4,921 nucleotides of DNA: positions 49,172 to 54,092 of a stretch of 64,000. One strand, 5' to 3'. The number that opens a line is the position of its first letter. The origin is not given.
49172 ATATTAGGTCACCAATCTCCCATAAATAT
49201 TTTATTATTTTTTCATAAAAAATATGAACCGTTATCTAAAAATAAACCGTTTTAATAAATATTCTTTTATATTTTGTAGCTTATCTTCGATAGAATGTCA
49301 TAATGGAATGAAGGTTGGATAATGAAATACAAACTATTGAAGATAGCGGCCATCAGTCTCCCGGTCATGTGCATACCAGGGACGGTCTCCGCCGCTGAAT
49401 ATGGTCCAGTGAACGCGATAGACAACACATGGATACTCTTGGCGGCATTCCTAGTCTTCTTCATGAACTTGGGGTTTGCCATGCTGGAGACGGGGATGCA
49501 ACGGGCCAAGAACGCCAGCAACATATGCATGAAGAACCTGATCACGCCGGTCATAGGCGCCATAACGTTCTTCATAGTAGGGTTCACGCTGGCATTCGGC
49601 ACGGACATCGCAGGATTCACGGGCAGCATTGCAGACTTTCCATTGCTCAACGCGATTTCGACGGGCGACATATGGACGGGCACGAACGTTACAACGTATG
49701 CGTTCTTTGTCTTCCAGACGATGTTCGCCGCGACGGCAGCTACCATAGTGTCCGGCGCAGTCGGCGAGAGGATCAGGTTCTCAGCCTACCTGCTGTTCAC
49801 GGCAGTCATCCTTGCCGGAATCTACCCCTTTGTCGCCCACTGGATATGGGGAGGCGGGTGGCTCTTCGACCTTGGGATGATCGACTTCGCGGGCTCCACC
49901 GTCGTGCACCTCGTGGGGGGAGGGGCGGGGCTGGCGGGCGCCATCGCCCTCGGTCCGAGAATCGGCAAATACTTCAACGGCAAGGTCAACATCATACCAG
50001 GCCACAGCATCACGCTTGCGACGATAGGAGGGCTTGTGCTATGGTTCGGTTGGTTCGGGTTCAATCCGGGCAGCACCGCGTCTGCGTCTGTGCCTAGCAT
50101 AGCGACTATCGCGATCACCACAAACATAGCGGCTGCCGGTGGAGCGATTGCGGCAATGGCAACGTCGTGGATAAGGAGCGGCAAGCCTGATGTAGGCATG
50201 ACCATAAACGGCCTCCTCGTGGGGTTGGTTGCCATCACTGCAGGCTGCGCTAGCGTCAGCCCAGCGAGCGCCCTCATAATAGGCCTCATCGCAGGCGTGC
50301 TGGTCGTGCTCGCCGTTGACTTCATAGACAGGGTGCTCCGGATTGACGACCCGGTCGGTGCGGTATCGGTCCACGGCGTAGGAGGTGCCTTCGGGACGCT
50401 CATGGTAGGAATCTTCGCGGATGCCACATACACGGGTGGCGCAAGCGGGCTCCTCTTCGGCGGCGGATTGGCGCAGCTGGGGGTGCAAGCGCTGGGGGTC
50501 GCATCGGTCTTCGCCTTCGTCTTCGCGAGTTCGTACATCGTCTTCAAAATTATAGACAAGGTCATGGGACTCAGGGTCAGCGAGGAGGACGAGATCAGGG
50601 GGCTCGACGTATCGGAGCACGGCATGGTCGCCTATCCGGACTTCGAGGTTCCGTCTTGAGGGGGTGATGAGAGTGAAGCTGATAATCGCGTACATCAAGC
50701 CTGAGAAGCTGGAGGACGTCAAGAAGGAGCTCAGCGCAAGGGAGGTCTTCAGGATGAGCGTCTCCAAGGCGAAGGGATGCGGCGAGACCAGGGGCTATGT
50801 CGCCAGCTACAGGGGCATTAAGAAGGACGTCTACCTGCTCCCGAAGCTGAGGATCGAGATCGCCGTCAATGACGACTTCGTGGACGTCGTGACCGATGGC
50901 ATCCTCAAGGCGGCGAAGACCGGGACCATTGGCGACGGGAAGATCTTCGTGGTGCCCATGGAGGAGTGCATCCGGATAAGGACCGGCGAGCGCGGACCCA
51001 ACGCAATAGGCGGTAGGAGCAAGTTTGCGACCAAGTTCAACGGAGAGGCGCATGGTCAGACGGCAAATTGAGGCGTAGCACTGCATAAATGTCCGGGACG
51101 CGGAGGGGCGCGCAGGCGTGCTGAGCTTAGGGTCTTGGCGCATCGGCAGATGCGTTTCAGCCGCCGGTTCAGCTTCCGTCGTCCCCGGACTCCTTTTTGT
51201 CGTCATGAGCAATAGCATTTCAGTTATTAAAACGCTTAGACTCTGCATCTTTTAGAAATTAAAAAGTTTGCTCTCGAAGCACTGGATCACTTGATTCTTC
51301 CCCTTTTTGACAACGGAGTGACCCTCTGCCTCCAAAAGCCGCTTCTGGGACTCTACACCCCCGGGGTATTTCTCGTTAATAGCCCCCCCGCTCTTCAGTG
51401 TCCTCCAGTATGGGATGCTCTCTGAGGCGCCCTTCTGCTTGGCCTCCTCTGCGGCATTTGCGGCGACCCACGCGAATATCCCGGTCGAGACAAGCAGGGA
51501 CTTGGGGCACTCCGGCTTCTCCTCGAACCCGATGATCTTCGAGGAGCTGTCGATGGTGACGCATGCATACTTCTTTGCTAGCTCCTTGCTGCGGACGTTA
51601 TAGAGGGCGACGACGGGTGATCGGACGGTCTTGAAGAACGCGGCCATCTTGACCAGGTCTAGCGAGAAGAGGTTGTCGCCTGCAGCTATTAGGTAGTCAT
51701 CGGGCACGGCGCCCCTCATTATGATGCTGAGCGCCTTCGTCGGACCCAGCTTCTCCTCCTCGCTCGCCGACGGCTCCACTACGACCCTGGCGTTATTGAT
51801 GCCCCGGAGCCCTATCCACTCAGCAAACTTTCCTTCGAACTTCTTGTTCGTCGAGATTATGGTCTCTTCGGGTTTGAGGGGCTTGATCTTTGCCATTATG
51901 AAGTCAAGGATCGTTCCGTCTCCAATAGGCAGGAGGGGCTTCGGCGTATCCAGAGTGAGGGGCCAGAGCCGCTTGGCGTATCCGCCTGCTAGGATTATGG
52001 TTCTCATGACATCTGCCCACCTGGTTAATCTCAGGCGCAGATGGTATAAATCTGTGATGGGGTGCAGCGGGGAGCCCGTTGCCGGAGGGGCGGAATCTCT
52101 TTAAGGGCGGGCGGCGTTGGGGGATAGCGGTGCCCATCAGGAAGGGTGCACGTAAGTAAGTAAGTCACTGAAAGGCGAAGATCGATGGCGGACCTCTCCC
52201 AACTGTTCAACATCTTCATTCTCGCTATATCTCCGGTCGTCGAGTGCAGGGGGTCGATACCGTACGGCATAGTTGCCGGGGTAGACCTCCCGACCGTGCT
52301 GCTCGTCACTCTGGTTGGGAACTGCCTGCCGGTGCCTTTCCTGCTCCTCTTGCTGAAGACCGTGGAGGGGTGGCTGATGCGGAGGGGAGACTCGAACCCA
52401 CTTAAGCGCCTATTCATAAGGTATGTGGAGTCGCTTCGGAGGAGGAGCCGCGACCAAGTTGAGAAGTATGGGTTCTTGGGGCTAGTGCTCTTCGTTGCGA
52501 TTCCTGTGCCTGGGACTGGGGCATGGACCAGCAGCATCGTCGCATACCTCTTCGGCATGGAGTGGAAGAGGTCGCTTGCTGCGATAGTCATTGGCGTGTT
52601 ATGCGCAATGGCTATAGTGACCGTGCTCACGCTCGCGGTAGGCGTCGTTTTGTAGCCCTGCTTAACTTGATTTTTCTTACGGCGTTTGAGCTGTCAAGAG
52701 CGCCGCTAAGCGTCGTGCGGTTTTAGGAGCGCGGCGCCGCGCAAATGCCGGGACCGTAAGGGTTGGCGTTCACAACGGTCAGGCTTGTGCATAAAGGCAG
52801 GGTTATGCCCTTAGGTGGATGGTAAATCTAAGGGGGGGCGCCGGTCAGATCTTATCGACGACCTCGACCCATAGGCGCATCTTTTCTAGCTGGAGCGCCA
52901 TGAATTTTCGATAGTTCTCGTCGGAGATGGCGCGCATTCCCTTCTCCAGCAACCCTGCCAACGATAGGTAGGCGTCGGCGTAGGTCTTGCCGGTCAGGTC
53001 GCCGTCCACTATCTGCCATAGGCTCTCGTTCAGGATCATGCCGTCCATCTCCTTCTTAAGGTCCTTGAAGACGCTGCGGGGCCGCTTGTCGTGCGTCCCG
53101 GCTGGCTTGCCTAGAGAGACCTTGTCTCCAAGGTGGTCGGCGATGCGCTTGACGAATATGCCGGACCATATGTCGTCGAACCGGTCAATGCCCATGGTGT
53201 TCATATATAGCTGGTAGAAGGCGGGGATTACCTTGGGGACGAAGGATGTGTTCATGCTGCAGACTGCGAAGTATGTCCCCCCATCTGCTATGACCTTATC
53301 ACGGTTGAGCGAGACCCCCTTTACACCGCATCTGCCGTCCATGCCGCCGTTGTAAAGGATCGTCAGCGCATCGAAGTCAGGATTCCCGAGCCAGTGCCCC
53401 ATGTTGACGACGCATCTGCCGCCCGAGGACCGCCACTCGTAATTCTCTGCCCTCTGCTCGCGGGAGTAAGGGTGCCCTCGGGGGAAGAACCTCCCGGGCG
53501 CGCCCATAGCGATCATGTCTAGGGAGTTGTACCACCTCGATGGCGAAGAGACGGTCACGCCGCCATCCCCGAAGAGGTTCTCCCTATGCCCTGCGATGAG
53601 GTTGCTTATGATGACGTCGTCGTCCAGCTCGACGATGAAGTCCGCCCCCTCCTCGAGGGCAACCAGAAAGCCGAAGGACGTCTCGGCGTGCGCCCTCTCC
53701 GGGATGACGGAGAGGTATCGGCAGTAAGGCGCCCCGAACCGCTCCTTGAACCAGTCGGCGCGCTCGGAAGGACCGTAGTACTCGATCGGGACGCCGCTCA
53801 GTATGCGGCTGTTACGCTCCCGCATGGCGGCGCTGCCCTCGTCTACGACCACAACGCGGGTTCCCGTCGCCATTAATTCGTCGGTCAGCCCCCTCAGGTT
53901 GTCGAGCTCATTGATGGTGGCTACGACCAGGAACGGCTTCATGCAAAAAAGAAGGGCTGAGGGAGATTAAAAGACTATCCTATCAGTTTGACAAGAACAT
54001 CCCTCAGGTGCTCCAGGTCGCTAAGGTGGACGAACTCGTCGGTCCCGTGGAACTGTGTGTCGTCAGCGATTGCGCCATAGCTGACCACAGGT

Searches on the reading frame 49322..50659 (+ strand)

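Call 40: search_protein_families(library=pfam, proteins=[window:49322-50659:+], max_evalue=0.00001)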
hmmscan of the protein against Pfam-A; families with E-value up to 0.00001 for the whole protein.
window:49322-50659:+ (445 aa): 1 family
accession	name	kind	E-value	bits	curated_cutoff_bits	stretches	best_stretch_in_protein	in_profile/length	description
PF00909.26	Ammonium_transp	-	3.8e-126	421.5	23.2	1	37-438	2-399/399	Ammonium Transporter Family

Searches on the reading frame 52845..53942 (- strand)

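Call 40: search_protein_families(library=pfam, proteins=[window:52845-53942:-], max_evalue=0.00001)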
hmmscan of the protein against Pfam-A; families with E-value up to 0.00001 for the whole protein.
window:52845-53942:- (365 aa): 1 family
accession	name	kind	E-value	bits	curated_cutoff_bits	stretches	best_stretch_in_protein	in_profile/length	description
PF03214.19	RGP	-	1.3e-16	61.1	23.8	1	85-358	77-337/342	Reversibly glycosylated polypeptide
